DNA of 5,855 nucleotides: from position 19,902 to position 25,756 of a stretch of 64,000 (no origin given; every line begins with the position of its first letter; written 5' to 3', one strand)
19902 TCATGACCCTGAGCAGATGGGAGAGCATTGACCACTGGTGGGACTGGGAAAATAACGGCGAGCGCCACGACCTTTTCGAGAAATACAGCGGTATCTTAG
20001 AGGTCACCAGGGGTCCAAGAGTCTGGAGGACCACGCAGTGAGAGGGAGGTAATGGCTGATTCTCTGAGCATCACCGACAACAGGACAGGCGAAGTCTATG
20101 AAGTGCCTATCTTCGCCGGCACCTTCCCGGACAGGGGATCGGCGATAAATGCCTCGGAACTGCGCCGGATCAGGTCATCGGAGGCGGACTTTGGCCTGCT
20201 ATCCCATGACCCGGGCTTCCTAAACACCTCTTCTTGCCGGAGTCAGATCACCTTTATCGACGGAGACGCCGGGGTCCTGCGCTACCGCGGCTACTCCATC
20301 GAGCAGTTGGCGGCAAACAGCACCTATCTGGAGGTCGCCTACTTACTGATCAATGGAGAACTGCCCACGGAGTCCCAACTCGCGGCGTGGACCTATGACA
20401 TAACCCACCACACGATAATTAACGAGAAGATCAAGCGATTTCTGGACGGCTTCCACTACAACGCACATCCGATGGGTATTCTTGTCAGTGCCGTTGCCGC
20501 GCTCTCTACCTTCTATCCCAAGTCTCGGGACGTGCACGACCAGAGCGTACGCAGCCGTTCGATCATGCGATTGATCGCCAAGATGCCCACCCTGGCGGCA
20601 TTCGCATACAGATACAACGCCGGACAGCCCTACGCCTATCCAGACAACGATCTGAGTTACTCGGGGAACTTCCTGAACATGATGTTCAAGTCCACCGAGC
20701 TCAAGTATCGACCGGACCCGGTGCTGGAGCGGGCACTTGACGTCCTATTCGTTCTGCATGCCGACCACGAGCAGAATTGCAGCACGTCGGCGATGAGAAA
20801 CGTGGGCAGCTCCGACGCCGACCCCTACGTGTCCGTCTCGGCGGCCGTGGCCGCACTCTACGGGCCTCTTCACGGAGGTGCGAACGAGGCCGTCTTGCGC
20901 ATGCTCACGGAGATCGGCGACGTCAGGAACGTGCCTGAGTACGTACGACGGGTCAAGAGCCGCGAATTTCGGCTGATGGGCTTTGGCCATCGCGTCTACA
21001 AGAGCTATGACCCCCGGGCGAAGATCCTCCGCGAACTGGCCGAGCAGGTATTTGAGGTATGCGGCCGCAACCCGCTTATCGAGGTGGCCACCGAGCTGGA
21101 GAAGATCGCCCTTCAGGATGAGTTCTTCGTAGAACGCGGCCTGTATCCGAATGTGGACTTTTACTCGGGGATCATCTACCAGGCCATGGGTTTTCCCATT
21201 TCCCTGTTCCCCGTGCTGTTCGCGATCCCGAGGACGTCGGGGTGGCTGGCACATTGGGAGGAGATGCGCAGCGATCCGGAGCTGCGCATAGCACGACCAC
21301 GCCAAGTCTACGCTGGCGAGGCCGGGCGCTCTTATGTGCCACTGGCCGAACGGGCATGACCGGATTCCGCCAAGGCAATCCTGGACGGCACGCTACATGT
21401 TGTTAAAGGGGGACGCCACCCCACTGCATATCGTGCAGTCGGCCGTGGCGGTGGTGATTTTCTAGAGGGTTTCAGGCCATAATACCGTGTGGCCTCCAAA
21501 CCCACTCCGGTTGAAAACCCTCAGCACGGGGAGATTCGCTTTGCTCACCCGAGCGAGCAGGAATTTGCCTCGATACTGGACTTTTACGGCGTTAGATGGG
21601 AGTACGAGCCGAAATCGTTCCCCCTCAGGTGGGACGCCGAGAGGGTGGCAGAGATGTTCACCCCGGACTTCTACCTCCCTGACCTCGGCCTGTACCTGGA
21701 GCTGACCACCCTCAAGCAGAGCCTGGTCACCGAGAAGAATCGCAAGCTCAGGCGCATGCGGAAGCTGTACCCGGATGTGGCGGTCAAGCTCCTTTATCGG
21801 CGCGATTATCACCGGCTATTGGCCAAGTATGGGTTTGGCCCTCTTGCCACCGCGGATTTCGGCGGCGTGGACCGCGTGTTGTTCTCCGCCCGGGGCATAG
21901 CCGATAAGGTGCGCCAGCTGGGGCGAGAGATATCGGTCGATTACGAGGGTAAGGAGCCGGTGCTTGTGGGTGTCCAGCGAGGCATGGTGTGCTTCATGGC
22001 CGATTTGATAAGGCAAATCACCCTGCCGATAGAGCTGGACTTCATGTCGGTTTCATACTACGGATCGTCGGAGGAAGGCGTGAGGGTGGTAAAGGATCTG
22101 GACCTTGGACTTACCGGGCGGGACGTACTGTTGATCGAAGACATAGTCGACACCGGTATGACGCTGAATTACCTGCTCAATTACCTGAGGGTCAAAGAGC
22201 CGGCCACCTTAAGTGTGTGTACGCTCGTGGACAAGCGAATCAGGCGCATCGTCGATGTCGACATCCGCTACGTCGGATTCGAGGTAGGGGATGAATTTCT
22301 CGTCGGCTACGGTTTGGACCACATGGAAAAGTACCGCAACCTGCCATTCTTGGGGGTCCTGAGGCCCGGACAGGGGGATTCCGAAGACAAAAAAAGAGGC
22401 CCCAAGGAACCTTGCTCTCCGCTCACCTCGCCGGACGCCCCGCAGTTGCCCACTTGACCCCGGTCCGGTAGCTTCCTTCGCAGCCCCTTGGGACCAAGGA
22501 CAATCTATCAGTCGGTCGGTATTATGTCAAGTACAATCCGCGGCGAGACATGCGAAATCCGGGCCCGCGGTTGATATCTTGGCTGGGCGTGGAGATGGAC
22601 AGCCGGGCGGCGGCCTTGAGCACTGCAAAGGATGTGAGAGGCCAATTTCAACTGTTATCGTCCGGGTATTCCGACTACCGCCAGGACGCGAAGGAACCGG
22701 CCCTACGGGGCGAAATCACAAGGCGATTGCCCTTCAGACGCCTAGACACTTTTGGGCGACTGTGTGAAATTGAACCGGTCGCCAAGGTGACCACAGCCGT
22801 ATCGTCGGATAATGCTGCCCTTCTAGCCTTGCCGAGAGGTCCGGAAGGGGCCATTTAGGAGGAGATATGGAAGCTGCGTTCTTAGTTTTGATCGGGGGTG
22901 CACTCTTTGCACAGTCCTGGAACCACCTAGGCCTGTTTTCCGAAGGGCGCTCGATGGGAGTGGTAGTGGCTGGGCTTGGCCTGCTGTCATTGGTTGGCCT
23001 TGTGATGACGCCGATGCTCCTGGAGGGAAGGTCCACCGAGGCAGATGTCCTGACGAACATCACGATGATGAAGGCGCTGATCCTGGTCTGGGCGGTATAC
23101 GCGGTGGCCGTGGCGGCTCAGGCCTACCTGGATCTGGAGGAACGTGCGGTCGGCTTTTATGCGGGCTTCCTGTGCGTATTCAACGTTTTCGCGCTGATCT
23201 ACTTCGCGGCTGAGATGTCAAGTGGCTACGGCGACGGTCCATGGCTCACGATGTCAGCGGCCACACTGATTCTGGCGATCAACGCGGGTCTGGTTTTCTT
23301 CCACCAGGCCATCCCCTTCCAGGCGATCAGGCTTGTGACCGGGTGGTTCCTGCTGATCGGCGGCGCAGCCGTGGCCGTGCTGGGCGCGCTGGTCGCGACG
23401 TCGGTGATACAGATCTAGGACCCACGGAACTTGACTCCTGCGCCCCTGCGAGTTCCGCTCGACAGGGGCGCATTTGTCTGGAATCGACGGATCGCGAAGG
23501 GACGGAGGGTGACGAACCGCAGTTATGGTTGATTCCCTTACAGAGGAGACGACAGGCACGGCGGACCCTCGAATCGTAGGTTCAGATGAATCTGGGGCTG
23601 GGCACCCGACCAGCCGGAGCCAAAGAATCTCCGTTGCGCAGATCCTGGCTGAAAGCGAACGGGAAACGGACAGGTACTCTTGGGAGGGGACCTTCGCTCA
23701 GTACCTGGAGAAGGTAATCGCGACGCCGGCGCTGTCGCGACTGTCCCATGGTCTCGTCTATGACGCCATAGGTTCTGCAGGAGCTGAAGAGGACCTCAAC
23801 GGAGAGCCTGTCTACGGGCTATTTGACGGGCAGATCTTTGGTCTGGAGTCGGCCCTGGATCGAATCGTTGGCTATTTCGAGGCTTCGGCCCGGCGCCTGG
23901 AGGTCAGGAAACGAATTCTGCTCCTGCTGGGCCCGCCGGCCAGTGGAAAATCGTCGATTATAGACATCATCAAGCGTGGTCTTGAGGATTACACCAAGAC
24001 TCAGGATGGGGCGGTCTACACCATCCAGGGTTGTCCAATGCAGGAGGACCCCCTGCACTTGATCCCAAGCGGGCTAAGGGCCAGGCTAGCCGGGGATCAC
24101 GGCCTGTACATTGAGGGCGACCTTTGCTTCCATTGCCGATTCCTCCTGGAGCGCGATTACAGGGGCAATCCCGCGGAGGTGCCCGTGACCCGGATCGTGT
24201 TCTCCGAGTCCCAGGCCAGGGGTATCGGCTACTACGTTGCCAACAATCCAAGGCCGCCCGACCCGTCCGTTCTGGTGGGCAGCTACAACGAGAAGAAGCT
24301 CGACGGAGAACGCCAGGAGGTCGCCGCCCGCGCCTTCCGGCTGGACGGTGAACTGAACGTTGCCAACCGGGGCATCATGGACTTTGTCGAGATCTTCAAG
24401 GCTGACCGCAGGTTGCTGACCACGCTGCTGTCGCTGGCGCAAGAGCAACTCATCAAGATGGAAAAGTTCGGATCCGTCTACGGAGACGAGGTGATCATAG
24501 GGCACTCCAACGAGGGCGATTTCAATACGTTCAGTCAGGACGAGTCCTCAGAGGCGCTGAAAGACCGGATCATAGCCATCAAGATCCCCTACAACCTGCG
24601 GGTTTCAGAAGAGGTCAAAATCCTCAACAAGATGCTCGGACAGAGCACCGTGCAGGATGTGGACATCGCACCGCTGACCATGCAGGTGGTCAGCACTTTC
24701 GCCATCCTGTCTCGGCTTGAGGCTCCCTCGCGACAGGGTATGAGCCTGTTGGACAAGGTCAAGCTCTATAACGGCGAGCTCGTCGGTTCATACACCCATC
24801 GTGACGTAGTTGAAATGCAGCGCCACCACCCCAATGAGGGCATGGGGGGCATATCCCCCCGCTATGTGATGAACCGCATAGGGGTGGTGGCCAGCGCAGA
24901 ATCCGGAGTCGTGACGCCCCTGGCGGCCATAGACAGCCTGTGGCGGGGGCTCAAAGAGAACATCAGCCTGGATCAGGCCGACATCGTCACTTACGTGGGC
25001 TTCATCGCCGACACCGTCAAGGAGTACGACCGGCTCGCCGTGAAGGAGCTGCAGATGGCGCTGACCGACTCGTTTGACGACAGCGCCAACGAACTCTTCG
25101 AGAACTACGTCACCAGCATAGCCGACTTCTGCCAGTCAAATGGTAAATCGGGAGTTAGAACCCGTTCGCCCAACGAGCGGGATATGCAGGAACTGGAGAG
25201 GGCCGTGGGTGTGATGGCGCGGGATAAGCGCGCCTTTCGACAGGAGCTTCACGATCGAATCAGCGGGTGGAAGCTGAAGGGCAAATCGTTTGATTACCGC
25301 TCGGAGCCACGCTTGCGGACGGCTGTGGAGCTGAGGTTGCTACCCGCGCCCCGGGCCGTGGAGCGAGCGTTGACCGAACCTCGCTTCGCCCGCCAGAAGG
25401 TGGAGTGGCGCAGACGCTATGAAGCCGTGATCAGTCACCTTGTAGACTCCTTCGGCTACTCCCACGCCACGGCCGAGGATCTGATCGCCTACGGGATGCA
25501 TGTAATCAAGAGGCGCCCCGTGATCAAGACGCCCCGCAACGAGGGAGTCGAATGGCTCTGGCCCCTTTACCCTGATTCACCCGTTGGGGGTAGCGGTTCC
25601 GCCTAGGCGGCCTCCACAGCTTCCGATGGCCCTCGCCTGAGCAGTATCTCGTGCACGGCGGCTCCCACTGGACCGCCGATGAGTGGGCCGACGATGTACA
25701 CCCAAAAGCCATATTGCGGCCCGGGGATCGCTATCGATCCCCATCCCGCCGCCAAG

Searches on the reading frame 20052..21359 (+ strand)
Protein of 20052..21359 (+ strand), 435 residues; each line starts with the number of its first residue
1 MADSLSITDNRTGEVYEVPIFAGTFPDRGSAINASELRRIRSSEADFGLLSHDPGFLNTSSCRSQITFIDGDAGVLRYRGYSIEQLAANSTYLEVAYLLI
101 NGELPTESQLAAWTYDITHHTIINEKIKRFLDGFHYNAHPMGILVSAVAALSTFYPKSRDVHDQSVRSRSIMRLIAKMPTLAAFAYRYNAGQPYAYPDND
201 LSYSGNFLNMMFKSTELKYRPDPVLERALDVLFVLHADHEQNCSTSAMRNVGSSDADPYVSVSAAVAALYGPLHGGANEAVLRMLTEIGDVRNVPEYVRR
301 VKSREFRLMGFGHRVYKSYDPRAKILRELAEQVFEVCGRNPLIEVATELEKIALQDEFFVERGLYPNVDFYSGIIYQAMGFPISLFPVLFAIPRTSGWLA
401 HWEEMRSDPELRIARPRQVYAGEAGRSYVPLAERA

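Call 12: search_protein_families(library=pfam, proteins=[window:20052-21359:+], max_evalue=0.00001)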
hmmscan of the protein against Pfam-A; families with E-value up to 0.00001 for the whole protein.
window:20052-21359:+ (435 aa): 1 family
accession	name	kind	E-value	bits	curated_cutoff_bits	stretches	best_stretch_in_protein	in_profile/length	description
PF00285.26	Citrate_synt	-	2.4e-139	464.8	27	1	55-417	1-357/357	Citrate synthase, C-terminal domain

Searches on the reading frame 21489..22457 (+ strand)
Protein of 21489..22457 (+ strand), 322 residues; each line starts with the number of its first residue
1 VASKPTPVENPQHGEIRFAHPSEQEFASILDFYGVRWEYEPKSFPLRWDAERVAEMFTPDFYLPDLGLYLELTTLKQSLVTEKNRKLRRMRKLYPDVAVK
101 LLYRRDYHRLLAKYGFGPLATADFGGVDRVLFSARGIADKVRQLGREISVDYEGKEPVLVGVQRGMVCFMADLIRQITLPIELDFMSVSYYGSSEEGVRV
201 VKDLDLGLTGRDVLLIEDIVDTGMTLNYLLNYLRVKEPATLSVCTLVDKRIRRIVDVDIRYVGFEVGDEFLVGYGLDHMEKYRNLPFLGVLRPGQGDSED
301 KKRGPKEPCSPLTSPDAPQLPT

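Call 12: search_protein_families(library=pfam, proteins=[window:21489-22457:+], max_evalue=0.00001)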
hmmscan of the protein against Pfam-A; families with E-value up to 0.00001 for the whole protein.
window:21489-22457:+ (322 aa): 1 family
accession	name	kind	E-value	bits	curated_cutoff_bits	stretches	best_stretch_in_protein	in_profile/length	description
PF00156.33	Pribosyltran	-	1.2e-21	77.1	26.3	1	135-277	9-156/158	Phosphoribosyl transferase domain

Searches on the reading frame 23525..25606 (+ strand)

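Call 12: search_protein_families(library=pfam, proteins=[window:23525-25606:+], max_evalue=0.00001)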
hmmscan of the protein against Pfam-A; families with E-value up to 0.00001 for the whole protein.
window:23525-25606:+ (693 aa): 2 families
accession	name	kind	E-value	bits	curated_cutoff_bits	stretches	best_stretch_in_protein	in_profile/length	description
PF08298.17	AAA_PrkA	-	3.4e-92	309.7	25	1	56-403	2-356/358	PrkA AAA domain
PF06798.17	PrkA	-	5.8e-44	151.1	25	1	409-656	1-255/255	PrkA serine protein kinase C-terminal domain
